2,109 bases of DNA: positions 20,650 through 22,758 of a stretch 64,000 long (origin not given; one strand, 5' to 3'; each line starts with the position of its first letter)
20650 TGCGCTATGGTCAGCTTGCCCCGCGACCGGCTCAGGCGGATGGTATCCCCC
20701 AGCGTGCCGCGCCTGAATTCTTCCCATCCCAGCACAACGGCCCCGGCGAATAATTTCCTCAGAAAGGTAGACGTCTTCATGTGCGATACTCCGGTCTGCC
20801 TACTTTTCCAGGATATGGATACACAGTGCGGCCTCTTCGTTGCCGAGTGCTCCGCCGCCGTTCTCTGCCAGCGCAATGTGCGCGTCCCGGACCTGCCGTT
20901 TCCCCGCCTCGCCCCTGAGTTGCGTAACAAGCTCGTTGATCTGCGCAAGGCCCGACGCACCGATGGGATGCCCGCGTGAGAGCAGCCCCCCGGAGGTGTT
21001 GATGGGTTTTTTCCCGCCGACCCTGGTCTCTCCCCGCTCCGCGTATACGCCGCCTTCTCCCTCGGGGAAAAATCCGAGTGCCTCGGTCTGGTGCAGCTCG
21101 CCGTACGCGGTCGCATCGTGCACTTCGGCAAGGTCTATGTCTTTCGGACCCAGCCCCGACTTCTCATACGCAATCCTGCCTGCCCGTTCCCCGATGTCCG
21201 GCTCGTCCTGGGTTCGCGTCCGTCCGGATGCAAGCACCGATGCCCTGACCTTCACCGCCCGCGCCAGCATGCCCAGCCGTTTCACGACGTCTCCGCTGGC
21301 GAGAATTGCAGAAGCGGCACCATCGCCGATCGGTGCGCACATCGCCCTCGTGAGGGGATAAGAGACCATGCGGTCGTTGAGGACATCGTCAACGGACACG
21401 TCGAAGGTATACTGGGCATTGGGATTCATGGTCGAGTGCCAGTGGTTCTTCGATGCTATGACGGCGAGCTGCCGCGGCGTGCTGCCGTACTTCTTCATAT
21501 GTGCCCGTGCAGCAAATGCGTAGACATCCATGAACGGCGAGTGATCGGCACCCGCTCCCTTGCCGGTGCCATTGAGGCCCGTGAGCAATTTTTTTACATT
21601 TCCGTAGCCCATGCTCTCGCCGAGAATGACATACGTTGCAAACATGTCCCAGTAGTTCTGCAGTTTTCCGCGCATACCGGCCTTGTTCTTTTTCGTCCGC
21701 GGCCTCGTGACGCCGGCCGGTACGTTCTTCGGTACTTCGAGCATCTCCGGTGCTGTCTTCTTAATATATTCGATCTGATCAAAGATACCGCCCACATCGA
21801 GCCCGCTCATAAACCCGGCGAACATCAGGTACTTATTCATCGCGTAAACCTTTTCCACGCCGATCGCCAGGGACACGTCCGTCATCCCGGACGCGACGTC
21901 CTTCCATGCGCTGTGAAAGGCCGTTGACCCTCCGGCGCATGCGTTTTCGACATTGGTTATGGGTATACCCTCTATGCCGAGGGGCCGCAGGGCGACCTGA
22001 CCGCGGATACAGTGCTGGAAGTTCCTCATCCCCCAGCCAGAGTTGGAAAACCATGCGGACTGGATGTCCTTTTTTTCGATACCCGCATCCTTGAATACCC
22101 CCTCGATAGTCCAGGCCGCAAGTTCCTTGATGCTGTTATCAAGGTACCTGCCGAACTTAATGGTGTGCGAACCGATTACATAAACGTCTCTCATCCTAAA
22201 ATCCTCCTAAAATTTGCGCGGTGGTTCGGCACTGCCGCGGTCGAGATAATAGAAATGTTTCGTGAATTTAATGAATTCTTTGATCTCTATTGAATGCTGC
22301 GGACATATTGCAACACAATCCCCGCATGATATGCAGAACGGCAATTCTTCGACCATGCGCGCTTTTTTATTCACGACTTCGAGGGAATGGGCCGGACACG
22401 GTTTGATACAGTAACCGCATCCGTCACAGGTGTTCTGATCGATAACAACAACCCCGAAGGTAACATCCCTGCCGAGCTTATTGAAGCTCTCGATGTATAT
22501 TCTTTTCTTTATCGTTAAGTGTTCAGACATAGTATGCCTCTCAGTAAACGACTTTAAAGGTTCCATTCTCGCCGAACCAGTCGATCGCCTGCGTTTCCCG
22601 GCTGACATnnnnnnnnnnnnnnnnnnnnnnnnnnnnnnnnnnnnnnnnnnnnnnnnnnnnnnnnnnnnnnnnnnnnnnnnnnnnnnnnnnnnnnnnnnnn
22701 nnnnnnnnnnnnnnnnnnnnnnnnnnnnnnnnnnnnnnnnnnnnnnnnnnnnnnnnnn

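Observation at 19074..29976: Ten-gene operon uniting all four PUFA-saturation enzyme types with CoA-dependent beta-oxidation-type enzymes and a ferredoxin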

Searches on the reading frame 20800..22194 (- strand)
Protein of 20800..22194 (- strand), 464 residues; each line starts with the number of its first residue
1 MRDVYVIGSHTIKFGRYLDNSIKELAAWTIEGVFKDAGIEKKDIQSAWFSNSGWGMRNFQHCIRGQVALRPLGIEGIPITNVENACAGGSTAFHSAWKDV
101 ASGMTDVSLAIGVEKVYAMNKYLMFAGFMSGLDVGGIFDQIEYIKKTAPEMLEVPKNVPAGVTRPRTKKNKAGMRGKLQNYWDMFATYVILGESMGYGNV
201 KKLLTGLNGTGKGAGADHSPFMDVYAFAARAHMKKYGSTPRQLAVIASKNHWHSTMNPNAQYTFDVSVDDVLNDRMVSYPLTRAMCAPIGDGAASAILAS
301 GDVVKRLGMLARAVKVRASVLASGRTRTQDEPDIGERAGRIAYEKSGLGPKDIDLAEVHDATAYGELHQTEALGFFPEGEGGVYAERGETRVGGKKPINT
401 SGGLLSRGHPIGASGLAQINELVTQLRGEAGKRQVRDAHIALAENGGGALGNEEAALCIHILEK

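Call 4: search_protein_families(library=pfam, proteins=[window:20800-22194:-], max_evalue=0.01)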
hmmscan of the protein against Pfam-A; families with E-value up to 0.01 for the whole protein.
window:20800-22194:- (464 aa): 4 families
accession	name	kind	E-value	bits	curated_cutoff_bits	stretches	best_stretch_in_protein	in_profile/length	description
PF22691.2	Thiolase_C_1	-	1e-39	136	28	1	336-454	21-138/144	Thiolase C-terminal domain-like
PF00108.29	Thiolase_N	-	1.2e-13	51.5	26.4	1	4-165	1-160/260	Thiolase, N-terminal domain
PF02803.24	Thiolase_C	-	1.4e-10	41.3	27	1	340-437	29-108/123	Thiolase, C-terminal domain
PF00109.32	ketoacyl-synt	-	8e-05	22.8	20.8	1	56-125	146-213/252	Beta-ketoacyl synthase, N-terminal domain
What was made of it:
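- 20800..22194 (-): Long SCP2/BbsB-type thiolase (464 aa) with an insertion of about 78 residues and no DUF35 partner. Pfam Thiolase_C_1 E 1e-39 (call 4).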

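Call 5: search_protein_families(library=ncbifam, proteins=[window:20800-22194:-], max_evalue=0.001)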
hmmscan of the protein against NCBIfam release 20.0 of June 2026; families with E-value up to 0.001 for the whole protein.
window:20800-22194:- (464 aa): 47 families (the best 25 are shown)
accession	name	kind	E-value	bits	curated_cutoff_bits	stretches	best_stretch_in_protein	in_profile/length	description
NF004720.0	PRK06064.1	subfamily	5.4e-90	302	420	2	221-462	143-385/389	thiolase domain-containing protein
NF006102.0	PRK08256.1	subfamily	5.1e-84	282.6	436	2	221-447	147-380/394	lipid-transfer protein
NF053570.1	AcCoTHIOL_METTL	equivalog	3.5e-81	273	600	2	220-463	140-382/385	acetyl-CoA acetyltransferase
NF053628.1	BnzsclthlBbsBGT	equivalog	1.4e-69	234.8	750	2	224-462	142-385/389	benzoylsuccinyl-CoA thiolase subunit BbsB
NF009228.0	PRK12578.1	subfamily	4.1e-68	229.8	485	2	221-449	143-376/387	thiolase domain-containing protein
NF004810.0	PRK06157.1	equivalog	3.9e-65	220.5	403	2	224-454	147-389/400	acetyl-CoA acetyltransferase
NF005704.0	PRK07516.1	subfamily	9.6e-60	202.6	412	2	216-449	138-376/389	thiolase domain-containing protein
NF004715.0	PRK06059.1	equivalog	1.7e-59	201.8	424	2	225-447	147-387/399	lipid-transfer protein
NF004982.0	PRK06365.1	equivalog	3.6e-47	161.4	695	3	338-437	298-399/430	thiolase domain-containing protein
NF004811.0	PRK06158.1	subfamily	4.9e-47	160.7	421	1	223-456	142-376/384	acetyl-CoA acetyltransferase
NF006010.0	PRK08142.1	subfamily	1e-45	156.2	462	1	222-463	143-386/388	thiolase domain-containing protein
NF004936.0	PRK06289.1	equivalog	1.5e-40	139.3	375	2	214-450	142-393/405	acetyl-CoA acetyltransferase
NF006180.0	PRK08313.1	subfamily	1.8e-39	135.7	514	2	224-449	143-373/389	thiolase domain-containing protein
NF004721.0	PRK06065.1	equivalog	5.1e-39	134.3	455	2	223-445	151-378/393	thiolase domain-containing protein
NF004722.0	PRK06066.1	equivalog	2.2e-32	112.5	516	1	225-443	146-367/385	thiolase domain-containing protein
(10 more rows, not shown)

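Call 69: search_solved_structures(query=window:20800-22194:-, max_evalue=1e-10, show_alignments=1)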
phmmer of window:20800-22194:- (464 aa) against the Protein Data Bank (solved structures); distinct sequences matched with E-value up to 1e-10: 19.
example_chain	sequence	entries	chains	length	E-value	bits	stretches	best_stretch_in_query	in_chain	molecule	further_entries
7pxp_C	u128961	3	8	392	2.6e-62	214.6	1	223-463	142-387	Benzoylsuccinyl-CoA thiolase subunit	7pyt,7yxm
6hsj_A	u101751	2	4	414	5.7e-60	206.9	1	224-447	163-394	SCP2-thiolase (type-1)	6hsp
6hrv_A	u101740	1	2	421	6.1e-60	206.7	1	224-447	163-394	SCP2-thiolase (type-1)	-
6esq_A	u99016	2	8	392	3.7e-49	171.2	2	220-462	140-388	acetoacetyl-CoA thiolase | Acetyl-CoA acetyltransferase thiolase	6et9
7yvy_A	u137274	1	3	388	6.2e-44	154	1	220-452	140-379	Acetyl-CoA acetyltransferase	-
4yzo_A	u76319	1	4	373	1.6e-36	129.6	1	226-452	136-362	Putative acyl-CoA acyltransferase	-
4bia_A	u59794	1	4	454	1.3e-31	113.3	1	281-438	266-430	3-KETOACYL-COA THIOLASE, PUTATIVE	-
4bi9_A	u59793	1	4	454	3.5e-31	112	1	281-438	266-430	3-KETOACYL-COA THIOLASE, PUTATIVE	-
4u4e_A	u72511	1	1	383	9.4e-29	104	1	223-456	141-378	Thiolase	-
3zbg_A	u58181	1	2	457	9.3e-27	97.4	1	281-438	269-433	3-KETOACYL-COA THIOLASE-LIKE PROTEIN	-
3zbk_A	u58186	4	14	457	1.7e-25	93.2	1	281-438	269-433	3-KETOACYL-COA THIOLASE-LIKE PROTEIN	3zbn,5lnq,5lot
3zbl_A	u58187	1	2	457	2.3e-25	92.8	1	281-438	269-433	3-KETOACYL-COA THIOLASE-LIKE PROTEIN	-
9skh_I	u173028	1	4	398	3.5e-25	92.2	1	339-452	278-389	2,4-diacetylphloroglucinol biosynthesis protein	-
5m3k_C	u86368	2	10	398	7.3e-24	87.8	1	339-452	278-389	2,4-diacetylphloroglucinol biosynthesis protein PhlC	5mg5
9skm_I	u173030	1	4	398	9.3e-24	87.5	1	339-452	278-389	2,4-diacetylphloroglucinol biosynthesis protein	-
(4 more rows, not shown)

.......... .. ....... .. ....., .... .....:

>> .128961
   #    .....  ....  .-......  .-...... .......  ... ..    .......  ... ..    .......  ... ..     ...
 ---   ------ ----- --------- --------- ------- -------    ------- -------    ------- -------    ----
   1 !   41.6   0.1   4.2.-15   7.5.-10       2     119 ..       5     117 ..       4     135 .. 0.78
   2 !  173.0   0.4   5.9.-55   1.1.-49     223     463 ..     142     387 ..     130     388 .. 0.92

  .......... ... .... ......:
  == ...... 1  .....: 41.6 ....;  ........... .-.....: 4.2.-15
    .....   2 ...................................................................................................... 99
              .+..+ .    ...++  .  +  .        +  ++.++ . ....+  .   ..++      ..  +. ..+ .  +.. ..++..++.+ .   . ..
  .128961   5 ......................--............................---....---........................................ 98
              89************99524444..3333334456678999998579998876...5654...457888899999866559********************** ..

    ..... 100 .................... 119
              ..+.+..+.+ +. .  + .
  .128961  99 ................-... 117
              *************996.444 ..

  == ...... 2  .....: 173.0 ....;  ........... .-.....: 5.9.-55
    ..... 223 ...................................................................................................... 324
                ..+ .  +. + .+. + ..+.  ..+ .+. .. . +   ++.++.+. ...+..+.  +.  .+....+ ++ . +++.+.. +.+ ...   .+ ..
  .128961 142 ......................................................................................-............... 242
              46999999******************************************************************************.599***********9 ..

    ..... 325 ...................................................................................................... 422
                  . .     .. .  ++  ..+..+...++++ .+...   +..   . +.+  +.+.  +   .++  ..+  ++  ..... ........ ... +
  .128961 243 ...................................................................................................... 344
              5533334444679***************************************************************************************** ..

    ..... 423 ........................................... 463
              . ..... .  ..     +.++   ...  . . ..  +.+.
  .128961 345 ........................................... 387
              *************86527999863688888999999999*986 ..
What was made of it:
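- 20800..22194 (-): The nucleophilic Cys (NACAGGS) and GHP are kept, the HDAT motif resembles BbsB HDAF, and residues about 120-222 are extra (call 69).
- On SCP2/BbsB-type thiolase: NACAGGS and GHP align with BbsB 7PXP (call 69).
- On OleABCD olefin / beta-lactone pathway: The thiolase is SCP2-type (calls 4, 69).
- A heteromeric ACAD with an inactive beta subunit, plus an SCP2/BbsB-type thiolase, is the hallmark of branched or bulky acyl-CoA degradation (established for steroid side chains and benzylsuccinate; closest PDB match is BbsB, call 69).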

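Call 73: find_homologous_proteins(query=window:20800-22194:-, max_evalue=1e-50)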
Query window:20800-22194:- (464 aa): 7717 proteins with E <= 1e-50 among 8000 candidates; the best 120 are listed.
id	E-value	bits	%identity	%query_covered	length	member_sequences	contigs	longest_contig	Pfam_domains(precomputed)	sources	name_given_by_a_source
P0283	0.0e+0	1054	100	100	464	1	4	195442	PF02803.25,PF00108.30,PF22691.3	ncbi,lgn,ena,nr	ncbi:MAG: thiolase family protein [Deltaproteobacteria bacterium]|nr:thiolase family protein [Deltap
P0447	0.0e+0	1052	100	100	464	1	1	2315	PF02803.25,PF00108.30,PF22691.3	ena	-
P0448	0.0e+0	1052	100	100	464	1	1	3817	PF02803.25,PF00108.30,PF22691.3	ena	-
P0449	0.0e+0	1047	99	100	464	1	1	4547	PF02803.25,PF00108.30,PF22691.3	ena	-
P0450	0.0e+0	1047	99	100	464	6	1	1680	PF02803.25,PF00108.30,PF22691.3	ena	-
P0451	0.0e+0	1037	98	100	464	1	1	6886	PF02803.25,PF00108.30,PF22691.3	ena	-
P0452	0.0e+0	1035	98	100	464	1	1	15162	PF02803.25,PF00108.30,PF22691.3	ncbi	-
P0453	0.0e+0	1035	98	100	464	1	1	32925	PF02803.25,PF00108.30,PF22691.3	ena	-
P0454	0.0e+0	1033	98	100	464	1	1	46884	PF02803.25,PF00108.30,PF22691.3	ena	-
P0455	0.0e+0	1033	98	100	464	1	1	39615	PF02803.25,PF00108.30,PF22691.3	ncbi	-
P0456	0.0e+0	1032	98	100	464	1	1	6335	PF02803.25,PF00108.30,PF22691.3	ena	-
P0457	1.2e-293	992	94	100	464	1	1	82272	PF02803.25,PF00108.30,PF22691.3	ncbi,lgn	-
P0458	1.1e-288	976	92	100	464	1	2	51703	PF02803.25,PF00108.30,PF22691.3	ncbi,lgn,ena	-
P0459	1.8e-270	916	87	100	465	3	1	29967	PF02803.25,PF00108.30,PF22691.3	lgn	-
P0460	3.8e-265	898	86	98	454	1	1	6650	PF02803.25,PF00108.30,PF22691.3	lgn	-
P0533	8.1e-194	663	63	100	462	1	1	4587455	PF02803.25,PF00108.30,PF22691.3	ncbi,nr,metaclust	ncbi:Thiolase family protein [gamma proteobacterium HdN1]|nr:Thiolase family protein [gamma proteoba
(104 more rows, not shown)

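Call 74: find_encoding_contigs(protein=P0533, flank=10000, max_places=1)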
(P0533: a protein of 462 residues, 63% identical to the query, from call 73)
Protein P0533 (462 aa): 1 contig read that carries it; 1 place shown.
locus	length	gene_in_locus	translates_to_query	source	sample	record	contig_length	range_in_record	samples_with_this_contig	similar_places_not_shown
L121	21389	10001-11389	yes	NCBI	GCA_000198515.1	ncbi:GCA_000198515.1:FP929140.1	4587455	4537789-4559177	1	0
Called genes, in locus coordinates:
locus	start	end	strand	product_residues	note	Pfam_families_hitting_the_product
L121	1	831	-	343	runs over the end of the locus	PF01476:LysM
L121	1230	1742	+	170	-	PF01327:Pep_deformylase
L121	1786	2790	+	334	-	PF00551:Formyl_trans_N, PF02911:Formyl_trans_C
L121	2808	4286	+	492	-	PF01029:NusB, PF22458:RsmF-B_ferredox, PF01189:Methyltr_RsmB-F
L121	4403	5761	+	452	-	PF25021:TEN_NHL (weak)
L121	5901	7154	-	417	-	PF07075:NamZ_N, PF20732:NamZ_C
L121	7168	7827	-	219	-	-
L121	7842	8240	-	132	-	-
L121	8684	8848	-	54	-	PF00301:Rubredoxin, PF21349:RUBY_RBDX (faint)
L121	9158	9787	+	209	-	-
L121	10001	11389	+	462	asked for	PF00108:Thiolase_N, PF02803:Thiolase_C, PF22691:Thiolase_C_1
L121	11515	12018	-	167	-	PF02169:LPP20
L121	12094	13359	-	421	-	PF16548:FlgT_N, PF16539:FlgT_M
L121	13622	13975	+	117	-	PF03061:4HBT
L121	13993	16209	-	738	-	PF00580:UvrD-helicase, PF13245:AAA_19, PF13361:UvrD_C, PF13538:UvrD_C_2 (weak), PF21196:PcrA_UvrD_tudor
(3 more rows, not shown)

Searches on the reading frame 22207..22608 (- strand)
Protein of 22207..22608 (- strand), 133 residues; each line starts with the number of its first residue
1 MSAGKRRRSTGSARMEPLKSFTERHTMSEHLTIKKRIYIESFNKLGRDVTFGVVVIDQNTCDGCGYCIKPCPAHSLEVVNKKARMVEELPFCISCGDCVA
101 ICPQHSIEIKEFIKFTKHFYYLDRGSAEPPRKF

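Call 4: search_protein_families(library=pfam, proteins=[window:22207-22608:-], max_evalue=0.01)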
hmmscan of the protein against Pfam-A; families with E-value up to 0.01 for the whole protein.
window:22207-22608:- (133 aa): 16 families
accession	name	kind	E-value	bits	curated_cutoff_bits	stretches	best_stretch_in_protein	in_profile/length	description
PF12838.12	Fer4_7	-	1.9e-11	44.7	27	2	92-113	2-23/52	4Fe-4S dicluster domain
PF13237.11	Fer4_10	-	3.8e-10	40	25.5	1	54-103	2-53/53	4Fe-4S dicluster domain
PF12797.12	Fer4_2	-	2.8e-09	36.8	24.5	2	53-73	2-22/22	4Fe-4S binding domain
PF13187.11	Fer4_9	-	4e-09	36.8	27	1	61-106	2-51/52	4Fe-4S dicluster domain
PF00037.32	Fer4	-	5.4e-09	35.9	21.1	2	54-74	1-21/24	4Fe-4S binding domain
PF12837.12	Fer4_6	-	8.2e-09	35.4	25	2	53-74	1-22/24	4Fe-4S binding domain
PF13484.11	Fer4_16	-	8.5e-08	33.3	30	1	92-115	2-26/66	4Fe-4S double cluster binding domain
PF14697.11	Fer4_21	-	2.6e-07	31.1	35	1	55-108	2-58/59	4Fe-4S dicluster domain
PF17179.9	Fer4_22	-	5.3e-06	27.6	27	0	4-74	30-94/95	4Fe-4S dicluster domain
PF25160.1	LdpA_Fe-S-bd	-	1e-05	25.6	27.6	1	71-110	13-46/49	LdpA Fe-S cluster-binding domain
PF13459.11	Fer4_15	-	0.00018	22.6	22.4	0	54-74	1-21/66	4Fe-4S single cluster domain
PF13534.11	Fer4_17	-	0.00019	22.4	22.2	0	87-105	41-59/61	4Fe-4S dicluster domain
PF12800.12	Fer4_4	-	0.00066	20.3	24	0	92-103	4-15/17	4Fe-4S binding domain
PF12798.12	Fer4_3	-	0.0028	18.8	27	0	92-104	1-13/15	4Fe-4S binding domain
PF13183.11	Fer4_8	-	0.0047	17.9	27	0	92-104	5-66/68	4Fe-4S dicluster domain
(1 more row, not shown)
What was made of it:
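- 22207..22530 (-): 2x[4Fe-4S] ferredoxin (107 aa), the constant partner of the nitroreductase. Fer4 dicluster Pfam hits (call 4).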

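Call 5: search_protein_families(library=ncbifam, proteins=[window:22207-22608:-], max_evalue=0.001)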
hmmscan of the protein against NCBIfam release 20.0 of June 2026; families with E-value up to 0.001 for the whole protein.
window:22207-22608:- (133 aa): 69 families (the best 25 are shown)
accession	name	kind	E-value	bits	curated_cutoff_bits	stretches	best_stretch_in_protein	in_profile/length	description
NF006221.0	PRK08348.1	subfamily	3e-12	46.4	124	1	52-113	37-99/136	NADH-plastoquinone oxidoreductase subunit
NF038196.1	ferrodoxin_EFR1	subfamily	6.7e-12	46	75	1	28-111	152-233/242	EFR1 family ferrodoxin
TIGR01944.1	rnfB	subfamily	4.7e-11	42.6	68.7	1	46-118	100-171/190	RnfABCDGE type electron transport complex subunit B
NF005503.0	PRK07118.1-2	equivalog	3.8e-10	39.5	252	1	52-86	160-194/292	RnfABCDGE type electron transport complex subunit B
TIGR03294.1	FrhG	equivalog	7.9e-10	38.9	245.5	1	45-107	162-220/228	coenzyme F420 hydrogenase subunit gamma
NF042909.1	FMH_DH_FwdF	exception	8.8e-10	38.2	375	1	52-111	250-315/336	tungsten-dependent formylmethanofuran dehydrogenase subunit FwdF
NF040864.1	HgcB_ferredoxin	equivalog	1.1e-09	38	99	1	55-111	10-65/93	mercury methylation ferredoxin HgcB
NF040770.1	hetero_SS_HdrA2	exception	2.4e-09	35.9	1100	1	54-112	572-628/777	CoB-CoM heterodisulfide reductase HdrA2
NF043039.1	HgcAB_like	equivalog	3.2e-09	36.9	285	1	47-107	288-349/350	HgcAB-like fusion protein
NF041836.1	rnfB_Methano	equivalog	7.4e-09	35.4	445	1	53-110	210-265/265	Rnf electron transport complex subunit RnfB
NF005505.0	PRK07118.1-4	equivalog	7.8e-09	35.4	378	1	52-110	209-265/265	Fe-S cluster domain-containing protein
NF003475.0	PRK05113.1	equivalog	1.2e-08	35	203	1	52-118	106-171/190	electron transport complex subunit RsxB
TIGR04041.1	activase_YjjW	hypoth_equivalog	2.8e-08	33.5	250.2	1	58-106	40-86/276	YjjW family glycine radical enzyme activase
NF007382.0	PRK09898.1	equivalog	4.5e-08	32.9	213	1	50-115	145-206/208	ferredoxin-like protein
NF005415.0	PRK06991.1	equivalog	7e-08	32.4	281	1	46-109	72-134/284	electron transport complex subunit RsxB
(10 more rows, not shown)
